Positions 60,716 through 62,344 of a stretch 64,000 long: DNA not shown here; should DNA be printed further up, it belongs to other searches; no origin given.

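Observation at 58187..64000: Ten-gene envelope thiol-redox / metal(loid)-handling island without a recognisable catalytic or resistance core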

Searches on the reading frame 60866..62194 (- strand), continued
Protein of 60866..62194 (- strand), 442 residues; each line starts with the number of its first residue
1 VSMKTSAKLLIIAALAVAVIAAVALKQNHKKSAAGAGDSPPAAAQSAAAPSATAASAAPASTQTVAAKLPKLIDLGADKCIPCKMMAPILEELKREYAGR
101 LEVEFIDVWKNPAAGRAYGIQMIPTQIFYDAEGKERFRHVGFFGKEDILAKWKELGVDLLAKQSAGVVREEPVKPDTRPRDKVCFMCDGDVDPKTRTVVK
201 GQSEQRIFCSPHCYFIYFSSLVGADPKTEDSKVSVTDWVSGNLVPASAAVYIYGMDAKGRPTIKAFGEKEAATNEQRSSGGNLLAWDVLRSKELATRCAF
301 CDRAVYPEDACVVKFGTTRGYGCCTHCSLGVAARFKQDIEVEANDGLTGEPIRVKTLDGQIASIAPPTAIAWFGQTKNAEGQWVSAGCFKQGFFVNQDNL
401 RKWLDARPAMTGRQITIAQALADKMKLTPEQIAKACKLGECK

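Call 22: find_encoding_contigs(protein=P0090, flank=10000, max_places=2)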
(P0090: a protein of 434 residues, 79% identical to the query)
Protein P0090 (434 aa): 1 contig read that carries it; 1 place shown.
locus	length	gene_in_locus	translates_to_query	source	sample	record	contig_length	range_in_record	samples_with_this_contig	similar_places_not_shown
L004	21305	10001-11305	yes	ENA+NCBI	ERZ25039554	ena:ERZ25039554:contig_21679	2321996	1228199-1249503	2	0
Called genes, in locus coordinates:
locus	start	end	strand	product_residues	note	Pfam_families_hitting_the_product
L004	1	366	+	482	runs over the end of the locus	PF01370:Epimerase, PF05368:NmrA, PF13460:NAD_binding_10, PF11066:DUF2867, PF10604:Polyketide_cyc2 (weak)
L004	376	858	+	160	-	PF03073:TspO_MBR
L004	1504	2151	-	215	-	PF00150:Cellulase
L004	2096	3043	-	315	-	-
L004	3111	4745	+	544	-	PF00370:FGGY_N, PF02782:FGGY_C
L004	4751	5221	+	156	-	-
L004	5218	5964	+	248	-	PF00230:MIP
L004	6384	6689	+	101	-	PF12840:HTH_20 (weak), PF01022:HTH_5, PF13545:HTH_Crp_2 (weak)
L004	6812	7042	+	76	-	PF13192:Thioredoxin_3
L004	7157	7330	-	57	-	-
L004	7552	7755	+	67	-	-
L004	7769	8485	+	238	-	PF08859:DGC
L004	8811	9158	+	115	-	PF02566:OsmC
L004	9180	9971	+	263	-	PF03807:F420_oxidored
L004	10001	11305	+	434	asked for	PF13098:Thioredoxin_2 (weak), PF00085:Thioredoxin, PF03243:MerB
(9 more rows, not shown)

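Call 23: search_solved_structures(query=window:60866-62194:-, max_evalue=1, show_alignments=3)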
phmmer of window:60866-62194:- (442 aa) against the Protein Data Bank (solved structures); distinct sequences matched with E-value up to 1: 209 (the best 60 are shown).
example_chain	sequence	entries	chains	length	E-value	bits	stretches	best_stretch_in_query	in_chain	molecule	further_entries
3hxs_A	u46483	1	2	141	7.8e-15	58.1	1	69-148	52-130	Thioredoxin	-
3hyp_A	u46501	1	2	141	1.5e-14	57.1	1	69-148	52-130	Thioredoxin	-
6ap5_A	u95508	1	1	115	8.4e-14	54.7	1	60-150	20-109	Thioredoxin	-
5vo7_A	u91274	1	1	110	2.4e-13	53.2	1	51-150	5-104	Thioredoxin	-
2yn1_A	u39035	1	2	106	2.7e-13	53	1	65-146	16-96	LGPCA THIOREDOXIN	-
4ulx_A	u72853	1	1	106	6e-13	51.9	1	65-147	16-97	LPBCA-L89K THIOREDOXIN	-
4xhm_A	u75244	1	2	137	9.4e-13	51.2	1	71-153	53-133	Thioredoxin (Trx-3)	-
2yj7_A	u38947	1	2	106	9.6e-13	51.2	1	65-146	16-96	LPBCA THIOREDOXIN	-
3die_A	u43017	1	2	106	1.4e-12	50.6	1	71-148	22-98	Thioredoxin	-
4wxt_A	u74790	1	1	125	1.6e-12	50.5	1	52-151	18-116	Thioredoxin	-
2i1u_A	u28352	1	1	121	1.9e-12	50.2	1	55-152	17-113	Thioredoxin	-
2l4q_A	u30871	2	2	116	2.1e-12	50.1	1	55-152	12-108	Thioredoxin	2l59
2ynx_A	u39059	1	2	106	2.2e-12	50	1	72-150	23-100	LACA THIOREDOXIN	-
8qpd_A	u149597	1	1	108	2.3e-12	49.9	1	64-143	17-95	Thioredoxin M-type, chloroplastic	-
2o7k_A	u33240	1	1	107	2.8e-12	49.7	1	71-148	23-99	Thioredoxin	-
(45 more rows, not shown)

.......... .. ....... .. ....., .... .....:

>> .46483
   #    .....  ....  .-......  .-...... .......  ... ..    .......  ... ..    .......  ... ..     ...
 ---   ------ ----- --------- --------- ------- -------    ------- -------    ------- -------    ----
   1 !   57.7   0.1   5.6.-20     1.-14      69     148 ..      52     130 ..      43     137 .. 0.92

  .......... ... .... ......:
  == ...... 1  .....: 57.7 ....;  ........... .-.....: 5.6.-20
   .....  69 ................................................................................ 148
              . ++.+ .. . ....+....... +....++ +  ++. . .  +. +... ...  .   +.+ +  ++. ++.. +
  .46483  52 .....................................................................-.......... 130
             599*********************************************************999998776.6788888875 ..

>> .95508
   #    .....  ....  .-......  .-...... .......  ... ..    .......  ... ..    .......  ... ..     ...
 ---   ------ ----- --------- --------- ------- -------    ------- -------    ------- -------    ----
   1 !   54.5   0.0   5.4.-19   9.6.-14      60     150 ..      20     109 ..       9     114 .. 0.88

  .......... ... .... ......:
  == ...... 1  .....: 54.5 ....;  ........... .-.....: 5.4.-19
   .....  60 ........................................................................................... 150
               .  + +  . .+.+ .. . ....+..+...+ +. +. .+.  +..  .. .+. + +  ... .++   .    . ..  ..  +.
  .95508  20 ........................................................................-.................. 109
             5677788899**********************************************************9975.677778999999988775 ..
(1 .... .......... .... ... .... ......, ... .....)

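Call 27: find_related_loci(query=A1, collection=genome_contigs, flank=10000)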
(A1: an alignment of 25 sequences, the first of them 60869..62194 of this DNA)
Query A1 (442 aa) in genome_contigs; peptide patterns used: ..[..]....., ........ (x = any residue, [..] = any of these).
600 stretches matched a pattern (row limit reached: there are more); 569 encode a relative of the query (tblastn E <= 1e-3); the best 80 are kept; 80 distinct loci.
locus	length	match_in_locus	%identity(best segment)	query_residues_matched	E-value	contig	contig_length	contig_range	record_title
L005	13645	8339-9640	74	2-442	0e+0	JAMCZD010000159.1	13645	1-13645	MAG: Candidatus Omnitrophota bacterium isolate FK_Sedi_B_Bin.32 NODE_17524_length_13645_cov_1.77415, whole genome shotgu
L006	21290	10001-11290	73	1-442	0e+0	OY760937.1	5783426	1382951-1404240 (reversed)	MAG: Verrucomicrobiae bacterium isolate 066a7682-a1ac-48de-8761-1470dc9e5c3e genome assembly, chromosome: 1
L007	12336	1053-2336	75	3-442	0e+0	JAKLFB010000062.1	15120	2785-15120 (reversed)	MAG: Verrucomicrobia bacterium isolate RA.bin147 RA.bin147_62, whole genome shotgun sequence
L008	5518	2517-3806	75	2-442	0e+0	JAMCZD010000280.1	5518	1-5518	MAG: Candidatus Omnitrophota bacterium isolate FK_Sedi_B_Bin.32 NODE_65117_length_5518_cov_1.16175, whole genome shotgun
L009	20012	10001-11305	74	2-442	0e+0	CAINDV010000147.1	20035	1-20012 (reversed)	MAG: uncultured Verrucomicrobia bacterium isolate Loclat_bin-20771 genome assembly, contig: bin-20771:0147/1379, whole g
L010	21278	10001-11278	73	2-442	0e+0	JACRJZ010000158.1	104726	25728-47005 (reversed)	MAG: Verrucomicrobia bacterium isolate NC_groundwater_1842_Pr3_B-0.1um_64_53 SR-2_scaffold_141_3755933, whole genome sho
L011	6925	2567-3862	72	3-439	0e+0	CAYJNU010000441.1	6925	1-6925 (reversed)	MAG TPA_asm: uncultured Verrucomicrobiota bacterium isolate ERP124720_co1_187 genome assembly, contig: NODE_12200_length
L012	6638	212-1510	71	3-442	0e+0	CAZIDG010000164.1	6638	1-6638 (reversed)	MAG TPA_asm: uncultured Verrucomicrobiota bacterium isolate SRP216815_co1_263 genome assembly, contig: NODE_16569_length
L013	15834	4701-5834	79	65-442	0e+0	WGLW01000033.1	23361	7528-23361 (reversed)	MAG: Alphaproteobacteria bacterium isolate RI_35 c_000000116096, whole genome shotgun sequence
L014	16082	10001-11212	77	44-442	0e+0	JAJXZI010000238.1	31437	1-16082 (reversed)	MAG: bacterium isolate BP7.bin46 NODE_1834_length_31437_cov_1.471766, whole genome shotgun sequence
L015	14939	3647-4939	71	1-442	0e+0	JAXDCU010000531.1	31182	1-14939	MAG: Verrucomicrobiia bacterium isolate POMEDNA-B52 Raw2_k127_436595, whole genome shotgun sequence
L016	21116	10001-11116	81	72-442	0e+0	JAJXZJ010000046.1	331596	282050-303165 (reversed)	MAG: bacterium isolate BP7.bin47 NODE_12_length_331596_cov_2.767269, whole genome shotgun sequence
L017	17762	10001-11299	72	2-442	0e+0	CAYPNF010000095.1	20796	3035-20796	MAG TPA_asm: uncultured Verrucomicrobiota bacterium isolate SRP302447_co1_807 genome assembly, contig: NODE_6839_length_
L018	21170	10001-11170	77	50-442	0e+0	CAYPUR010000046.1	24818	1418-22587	MAG TPA_asm: uncultured Verrucomicrobiota bacterium isolate SRP263991_co1_516 genome assembly, contig: NODE_2666_length_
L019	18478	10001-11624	79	51-442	0e+0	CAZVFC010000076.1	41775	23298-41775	MAG TPA_asm: uncultured Verrucomicrobiota bacterium isolate binchicken_co66_227 genome assembly, contig: NODE_1619_lengt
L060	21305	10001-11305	54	1-441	5e-153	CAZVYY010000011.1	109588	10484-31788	MAG TPA_asm: uncultured Pirellulales bacterium isolate SRP216815_co1_117 genome assembly, contig: NODE_212_length_109588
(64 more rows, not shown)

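Call 49: predict_structure(alignment_id=A1)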
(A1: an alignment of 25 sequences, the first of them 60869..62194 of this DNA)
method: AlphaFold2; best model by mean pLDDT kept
length: 442 residues; sequences in the alignment: 25
mean_pLDDT: 51.5   pTM: 0.33
mean pLDDT of the five models: 51.5, 50.4, 41.9, 41.2, 36.8
residues with pLDDT >= 90: 0; 70-90: 85; 50-70: 145; < 50: 212
segments of 3 or more residues with pLDDT < 50: 1-5, 21-89, 97-129, 133-148, 161-176, 218-231, 257-261, 287-309, 317-319, 387-390, 432-442
pLDDT, mean of each block of 10 residues (from residue 1): 48 56 41 27 26 27 27 29 43 50 36 29 39 45 45 52 31 47 61 72 62 52 40 76 77 54 75 77 50 39 45 50 52 57 74 73 78 62 52 77 67 57 51 41 32
secondary structure, 60 per line:
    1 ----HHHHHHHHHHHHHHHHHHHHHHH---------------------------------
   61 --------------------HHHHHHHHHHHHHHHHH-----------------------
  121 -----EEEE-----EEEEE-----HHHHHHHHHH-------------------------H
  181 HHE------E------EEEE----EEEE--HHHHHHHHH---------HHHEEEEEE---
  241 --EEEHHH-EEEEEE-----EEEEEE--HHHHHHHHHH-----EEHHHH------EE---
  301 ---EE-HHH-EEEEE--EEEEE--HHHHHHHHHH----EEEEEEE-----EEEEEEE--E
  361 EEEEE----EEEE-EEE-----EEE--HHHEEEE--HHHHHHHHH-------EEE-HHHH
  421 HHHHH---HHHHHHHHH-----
elements in order: H5-27 H81-97 E126-129 E135-139 H145-154 E197-200 E205-208 H211-219 E232-237 E243-245 E250-255 E261-266 H269-278 H286-289 E311-315 E318-322 H325-334 E339-345 E351-357 E360-365 E370-373 E375-377 E383-385 E391-394 H397-405 E413-415 H417-425 H429-437
